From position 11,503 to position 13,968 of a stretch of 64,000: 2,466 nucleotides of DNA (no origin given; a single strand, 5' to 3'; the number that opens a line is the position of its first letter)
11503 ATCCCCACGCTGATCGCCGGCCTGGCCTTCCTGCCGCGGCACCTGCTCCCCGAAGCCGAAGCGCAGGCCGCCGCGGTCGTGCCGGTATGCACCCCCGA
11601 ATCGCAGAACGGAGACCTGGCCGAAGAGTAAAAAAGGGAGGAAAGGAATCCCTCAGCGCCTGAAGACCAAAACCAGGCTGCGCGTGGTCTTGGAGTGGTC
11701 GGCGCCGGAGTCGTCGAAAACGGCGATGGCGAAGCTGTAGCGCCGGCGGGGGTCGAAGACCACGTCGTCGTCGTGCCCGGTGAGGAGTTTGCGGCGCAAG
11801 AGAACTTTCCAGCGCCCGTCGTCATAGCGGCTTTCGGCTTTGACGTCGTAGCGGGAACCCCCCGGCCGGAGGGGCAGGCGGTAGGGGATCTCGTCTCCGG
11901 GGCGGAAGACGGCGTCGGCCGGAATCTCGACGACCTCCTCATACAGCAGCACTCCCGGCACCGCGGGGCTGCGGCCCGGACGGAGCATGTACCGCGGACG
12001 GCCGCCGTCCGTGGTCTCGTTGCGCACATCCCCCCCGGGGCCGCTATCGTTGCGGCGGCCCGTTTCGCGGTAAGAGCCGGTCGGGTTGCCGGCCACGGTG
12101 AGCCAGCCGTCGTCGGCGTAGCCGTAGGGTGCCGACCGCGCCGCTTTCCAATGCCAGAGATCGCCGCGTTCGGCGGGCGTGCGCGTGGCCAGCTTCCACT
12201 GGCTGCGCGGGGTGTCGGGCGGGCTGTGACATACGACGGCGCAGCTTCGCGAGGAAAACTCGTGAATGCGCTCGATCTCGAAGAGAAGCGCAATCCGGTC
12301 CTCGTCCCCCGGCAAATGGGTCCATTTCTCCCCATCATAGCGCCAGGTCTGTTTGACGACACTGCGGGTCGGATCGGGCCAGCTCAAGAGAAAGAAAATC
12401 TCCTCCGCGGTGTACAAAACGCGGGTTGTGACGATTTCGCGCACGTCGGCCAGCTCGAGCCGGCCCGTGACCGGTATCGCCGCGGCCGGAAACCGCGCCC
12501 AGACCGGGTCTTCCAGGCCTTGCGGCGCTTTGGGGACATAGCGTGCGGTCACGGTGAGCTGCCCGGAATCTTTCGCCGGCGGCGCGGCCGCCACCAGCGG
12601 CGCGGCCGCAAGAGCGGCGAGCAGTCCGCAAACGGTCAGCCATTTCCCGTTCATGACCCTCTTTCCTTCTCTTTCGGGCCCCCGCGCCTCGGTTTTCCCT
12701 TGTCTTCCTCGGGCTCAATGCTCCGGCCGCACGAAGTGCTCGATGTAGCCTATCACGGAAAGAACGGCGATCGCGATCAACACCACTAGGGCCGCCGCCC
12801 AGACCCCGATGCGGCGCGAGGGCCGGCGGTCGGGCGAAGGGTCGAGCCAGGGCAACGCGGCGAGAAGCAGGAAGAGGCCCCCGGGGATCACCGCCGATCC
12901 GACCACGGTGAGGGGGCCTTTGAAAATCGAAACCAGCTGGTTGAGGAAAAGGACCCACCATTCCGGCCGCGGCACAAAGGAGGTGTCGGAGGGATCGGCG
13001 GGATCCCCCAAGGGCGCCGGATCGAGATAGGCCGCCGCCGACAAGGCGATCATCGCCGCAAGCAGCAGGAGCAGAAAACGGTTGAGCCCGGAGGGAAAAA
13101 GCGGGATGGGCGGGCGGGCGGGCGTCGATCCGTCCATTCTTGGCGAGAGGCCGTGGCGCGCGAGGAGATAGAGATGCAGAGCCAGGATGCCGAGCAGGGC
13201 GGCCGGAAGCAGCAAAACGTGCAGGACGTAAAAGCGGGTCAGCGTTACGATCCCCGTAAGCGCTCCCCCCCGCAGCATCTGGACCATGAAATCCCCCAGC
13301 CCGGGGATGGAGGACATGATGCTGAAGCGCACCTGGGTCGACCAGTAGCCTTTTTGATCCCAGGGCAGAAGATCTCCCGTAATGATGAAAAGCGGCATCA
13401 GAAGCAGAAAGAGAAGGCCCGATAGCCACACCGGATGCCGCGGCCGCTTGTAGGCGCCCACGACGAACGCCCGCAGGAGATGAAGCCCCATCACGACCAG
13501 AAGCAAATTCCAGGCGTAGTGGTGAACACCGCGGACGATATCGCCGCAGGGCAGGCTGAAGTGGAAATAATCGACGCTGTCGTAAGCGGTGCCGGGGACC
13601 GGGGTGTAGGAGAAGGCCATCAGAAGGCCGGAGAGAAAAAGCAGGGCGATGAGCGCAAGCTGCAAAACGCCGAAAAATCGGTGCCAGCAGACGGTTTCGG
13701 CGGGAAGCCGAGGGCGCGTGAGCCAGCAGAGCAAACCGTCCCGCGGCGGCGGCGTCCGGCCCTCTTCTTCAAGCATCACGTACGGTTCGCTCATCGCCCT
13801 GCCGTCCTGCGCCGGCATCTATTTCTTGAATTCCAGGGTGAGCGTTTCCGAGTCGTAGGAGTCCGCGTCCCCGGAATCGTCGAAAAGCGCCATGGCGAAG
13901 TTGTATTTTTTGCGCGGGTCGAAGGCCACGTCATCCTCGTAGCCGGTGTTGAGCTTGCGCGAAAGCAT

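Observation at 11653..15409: Rieske/cytochrome b operon whose extra subunits are two EB_dh-domain haem proteins with a conserved C-x3-C-H motif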

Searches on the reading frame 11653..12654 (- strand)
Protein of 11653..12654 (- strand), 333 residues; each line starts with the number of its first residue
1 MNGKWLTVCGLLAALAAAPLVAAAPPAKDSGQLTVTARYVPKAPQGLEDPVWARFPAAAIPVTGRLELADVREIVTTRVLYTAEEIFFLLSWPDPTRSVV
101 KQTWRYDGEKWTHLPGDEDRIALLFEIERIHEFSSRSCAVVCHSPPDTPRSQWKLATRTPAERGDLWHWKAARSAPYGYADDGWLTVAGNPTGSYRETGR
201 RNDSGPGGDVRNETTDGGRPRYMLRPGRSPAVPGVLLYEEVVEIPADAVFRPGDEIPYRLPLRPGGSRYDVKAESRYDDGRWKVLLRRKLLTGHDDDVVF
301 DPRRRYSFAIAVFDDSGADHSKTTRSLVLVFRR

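Call 3: search_protein_families(library=pfam, proteins=[window:11653-12654:-], max_evalue=0.01)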
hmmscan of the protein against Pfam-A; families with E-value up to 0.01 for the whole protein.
window:11653-12654:- (333 aa): 1 family
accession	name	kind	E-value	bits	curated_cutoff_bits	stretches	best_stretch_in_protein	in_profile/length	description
PF09459.16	EB_dh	-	3e-45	155.6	33.3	1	49-323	1-234/236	Ethylbenzene dehydrogenase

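Call 4: search_protein_families(library=ncbifam, proteins=[window:11653-12654:-], max_evalue=0.01)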
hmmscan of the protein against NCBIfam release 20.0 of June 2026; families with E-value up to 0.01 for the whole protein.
window:11653-12654:- (333 aa): 1 family
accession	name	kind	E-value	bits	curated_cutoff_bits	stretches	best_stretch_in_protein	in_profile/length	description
TIGR03477.1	DMSO_red_II_gam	subfamily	2e-10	40.3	169.85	1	269-319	140-190/206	DMSO reductase family type II enzyme, heme b subunit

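Call 81: predict_structure(alignment_id=A3)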
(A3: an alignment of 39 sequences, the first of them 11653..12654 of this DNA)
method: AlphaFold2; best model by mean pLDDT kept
length: 333 residues; sequences in the alignment: 39
mean_pLDDT: 89.0   pTM: 0.85
mean pLDDT of the five models: 89.0, 88.4, 87.1, 86.9, 85.6
residues with pLDDT >= 90: 234; 70-90: 65; 50-70: 27; < 50: 7
segments of 3 or more residues with pLDDT < 50: 66-68, 192-195
pLDDT, mean of each block of 10 residues (from residue 1): 68 70 56 95 98 97 66 90 99 93 97 94 96 85 73 84 96 97 87 61 94 97 96 94 96 97 96 98 98 96 97 84 89 96
secondary structure, 60 per line:
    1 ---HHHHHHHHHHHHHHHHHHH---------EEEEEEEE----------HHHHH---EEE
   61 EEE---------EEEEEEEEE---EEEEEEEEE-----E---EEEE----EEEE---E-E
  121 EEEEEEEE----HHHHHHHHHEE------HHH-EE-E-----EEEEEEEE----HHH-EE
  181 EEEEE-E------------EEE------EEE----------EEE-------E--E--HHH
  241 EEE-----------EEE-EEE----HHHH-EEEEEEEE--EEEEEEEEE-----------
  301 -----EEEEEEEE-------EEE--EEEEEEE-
elements in order: H4-22 E32-39 H50-54 E58-63 E73-81 E85-93 E103-106 E111-114 E120-128 H133-141 E163-170 E179-185 E200-202 E209-211 E222-224 E241-243 E255-257 E259-261 H266-269 E271-278 E281-289 E306-313 E321-323 E326-332

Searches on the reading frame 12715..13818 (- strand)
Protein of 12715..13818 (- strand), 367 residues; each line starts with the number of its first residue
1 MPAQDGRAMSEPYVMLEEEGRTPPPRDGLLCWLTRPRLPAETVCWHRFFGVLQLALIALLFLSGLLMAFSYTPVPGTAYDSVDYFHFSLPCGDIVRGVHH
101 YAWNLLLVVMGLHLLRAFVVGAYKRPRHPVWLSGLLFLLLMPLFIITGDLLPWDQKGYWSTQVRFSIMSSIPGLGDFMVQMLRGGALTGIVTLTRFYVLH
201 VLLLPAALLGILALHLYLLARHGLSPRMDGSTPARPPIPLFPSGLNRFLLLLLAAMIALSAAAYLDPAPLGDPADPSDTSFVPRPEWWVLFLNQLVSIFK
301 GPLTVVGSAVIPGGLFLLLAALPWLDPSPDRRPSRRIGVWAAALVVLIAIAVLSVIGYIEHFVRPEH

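Call 3: search_protein_families(library=pfam, proteins=[window:12715-13818:-], max_evalue=0.01)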
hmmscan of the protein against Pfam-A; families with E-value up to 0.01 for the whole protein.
window:12715-13818:- (367 aa): 3 families
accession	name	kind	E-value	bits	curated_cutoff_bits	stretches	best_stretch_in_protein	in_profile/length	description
PF13631.11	Cytochrom_B_N_2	-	1.2e-40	139.6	27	1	105-273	2-169/169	Cytochrome b(N-terminal)/b6/petB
PF00033.24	Cytochrome_B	-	8.5e-37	127.3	27.2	1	48-221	15-187/189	Cytochrome b/b6/petB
PF00032.22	Cytochrom_B_C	-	0.00033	21.3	20.7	1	273-358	1-83/102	Cytochrome b(C-terminal)/b6/petD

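Call 4: search_protein_families(library=ncbifam, proteins=[window:12715-13818:-], max_evalue=0.01)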
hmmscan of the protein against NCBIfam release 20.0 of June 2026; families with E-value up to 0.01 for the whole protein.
window:12715-13818:- (367 aa): 6 families
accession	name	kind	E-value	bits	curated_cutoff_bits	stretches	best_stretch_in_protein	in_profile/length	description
NF002990.0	PRK03735.1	subfamily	3.5e-48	164.3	325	1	48-225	43-220/223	cytochrome b6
NF040969.1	cytb_ExtP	equivalog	1.9e-46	158.5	290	1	48-223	26-201/205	selenite/tellurite reduction operon b-type cytochrome ExtP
NF050120.1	bc1_QcrB_actin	exception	1.1e-29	103.7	500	1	77-304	73-305/458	cytochrome bc1 complex cytochrome b subunit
NF041076.1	cyt_b_SoxC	equivalog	2.2e-20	73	740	2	50-227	31-203/542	proton pump complex cytochrome B SoxC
NF040970.1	memb_ExtQ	equivalog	2.8e-07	30.9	150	1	253-357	17-120/134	selenite/tellurite reduction operon b-type cytochrome membrane protein ExtQ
TIGR01156.1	cytb6_f_IV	equivalog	2.3e-05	24.3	127.05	1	247-318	39-111/160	cytochrome b6-f complex subunit IV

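Call 35: search_solved_structures(query=window:12715-13818:-, max_evalue=0.00001, show_alignments=3)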
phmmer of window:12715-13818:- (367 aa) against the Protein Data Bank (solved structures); distinct sequences matched with E-value up to 0.00001: 54.
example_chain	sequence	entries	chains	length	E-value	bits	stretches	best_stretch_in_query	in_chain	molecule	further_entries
1q90_B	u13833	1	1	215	1.5e-35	126.1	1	55-225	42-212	Cytochrome b6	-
8smr_I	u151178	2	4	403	8.3e-35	123.6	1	43-223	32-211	Cytochrome b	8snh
7r0w_I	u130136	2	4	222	2.7e-34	122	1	49-225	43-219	Cytochrome b6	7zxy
1vf5_A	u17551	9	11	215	1.9e-33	119.2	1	49-225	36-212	CYTOCHROME B6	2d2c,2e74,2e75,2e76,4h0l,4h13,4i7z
2zt9_A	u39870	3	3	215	2.7e-33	118.6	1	49-225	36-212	Cytochrome b6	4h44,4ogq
6rqf_I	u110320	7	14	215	1e-32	116.7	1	50-225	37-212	Cytochrome b6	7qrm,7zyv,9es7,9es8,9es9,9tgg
6kls_B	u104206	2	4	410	1.5e-26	96.4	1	42-358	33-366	cytochrome b subunit | Cytochrome b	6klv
7rja_K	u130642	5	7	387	9.1e-26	93.9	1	39-338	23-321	Cytochrome b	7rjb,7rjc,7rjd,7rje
2qjp_A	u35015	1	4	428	1.1e-25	93.6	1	42-344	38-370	Cytochrome b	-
6nin_A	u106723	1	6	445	1.4e-25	93.3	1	42-344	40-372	Cytochrome b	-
7jrg_C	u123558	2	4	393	1.6e-25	93.1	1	39-335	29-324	COB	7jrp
8e73_C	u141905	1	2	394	1.6e-25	93.1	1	39-335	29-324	COB (cyt b)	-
5kkz_A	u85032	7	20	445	1.7e-25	93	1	42-344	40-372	Cytochrome b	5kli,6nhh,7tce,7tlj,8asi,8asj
1bcc_C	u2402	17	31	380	2e-25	92.8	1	39-336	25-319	UBIQUINOL CYTOCHROME C OXIDOREDUCTASE | Cytochrome b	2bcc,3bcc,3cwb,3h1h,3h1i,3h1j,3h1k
2fyn_A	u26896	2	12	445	2.1e-25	92.7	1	42-344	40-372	Cytochrome b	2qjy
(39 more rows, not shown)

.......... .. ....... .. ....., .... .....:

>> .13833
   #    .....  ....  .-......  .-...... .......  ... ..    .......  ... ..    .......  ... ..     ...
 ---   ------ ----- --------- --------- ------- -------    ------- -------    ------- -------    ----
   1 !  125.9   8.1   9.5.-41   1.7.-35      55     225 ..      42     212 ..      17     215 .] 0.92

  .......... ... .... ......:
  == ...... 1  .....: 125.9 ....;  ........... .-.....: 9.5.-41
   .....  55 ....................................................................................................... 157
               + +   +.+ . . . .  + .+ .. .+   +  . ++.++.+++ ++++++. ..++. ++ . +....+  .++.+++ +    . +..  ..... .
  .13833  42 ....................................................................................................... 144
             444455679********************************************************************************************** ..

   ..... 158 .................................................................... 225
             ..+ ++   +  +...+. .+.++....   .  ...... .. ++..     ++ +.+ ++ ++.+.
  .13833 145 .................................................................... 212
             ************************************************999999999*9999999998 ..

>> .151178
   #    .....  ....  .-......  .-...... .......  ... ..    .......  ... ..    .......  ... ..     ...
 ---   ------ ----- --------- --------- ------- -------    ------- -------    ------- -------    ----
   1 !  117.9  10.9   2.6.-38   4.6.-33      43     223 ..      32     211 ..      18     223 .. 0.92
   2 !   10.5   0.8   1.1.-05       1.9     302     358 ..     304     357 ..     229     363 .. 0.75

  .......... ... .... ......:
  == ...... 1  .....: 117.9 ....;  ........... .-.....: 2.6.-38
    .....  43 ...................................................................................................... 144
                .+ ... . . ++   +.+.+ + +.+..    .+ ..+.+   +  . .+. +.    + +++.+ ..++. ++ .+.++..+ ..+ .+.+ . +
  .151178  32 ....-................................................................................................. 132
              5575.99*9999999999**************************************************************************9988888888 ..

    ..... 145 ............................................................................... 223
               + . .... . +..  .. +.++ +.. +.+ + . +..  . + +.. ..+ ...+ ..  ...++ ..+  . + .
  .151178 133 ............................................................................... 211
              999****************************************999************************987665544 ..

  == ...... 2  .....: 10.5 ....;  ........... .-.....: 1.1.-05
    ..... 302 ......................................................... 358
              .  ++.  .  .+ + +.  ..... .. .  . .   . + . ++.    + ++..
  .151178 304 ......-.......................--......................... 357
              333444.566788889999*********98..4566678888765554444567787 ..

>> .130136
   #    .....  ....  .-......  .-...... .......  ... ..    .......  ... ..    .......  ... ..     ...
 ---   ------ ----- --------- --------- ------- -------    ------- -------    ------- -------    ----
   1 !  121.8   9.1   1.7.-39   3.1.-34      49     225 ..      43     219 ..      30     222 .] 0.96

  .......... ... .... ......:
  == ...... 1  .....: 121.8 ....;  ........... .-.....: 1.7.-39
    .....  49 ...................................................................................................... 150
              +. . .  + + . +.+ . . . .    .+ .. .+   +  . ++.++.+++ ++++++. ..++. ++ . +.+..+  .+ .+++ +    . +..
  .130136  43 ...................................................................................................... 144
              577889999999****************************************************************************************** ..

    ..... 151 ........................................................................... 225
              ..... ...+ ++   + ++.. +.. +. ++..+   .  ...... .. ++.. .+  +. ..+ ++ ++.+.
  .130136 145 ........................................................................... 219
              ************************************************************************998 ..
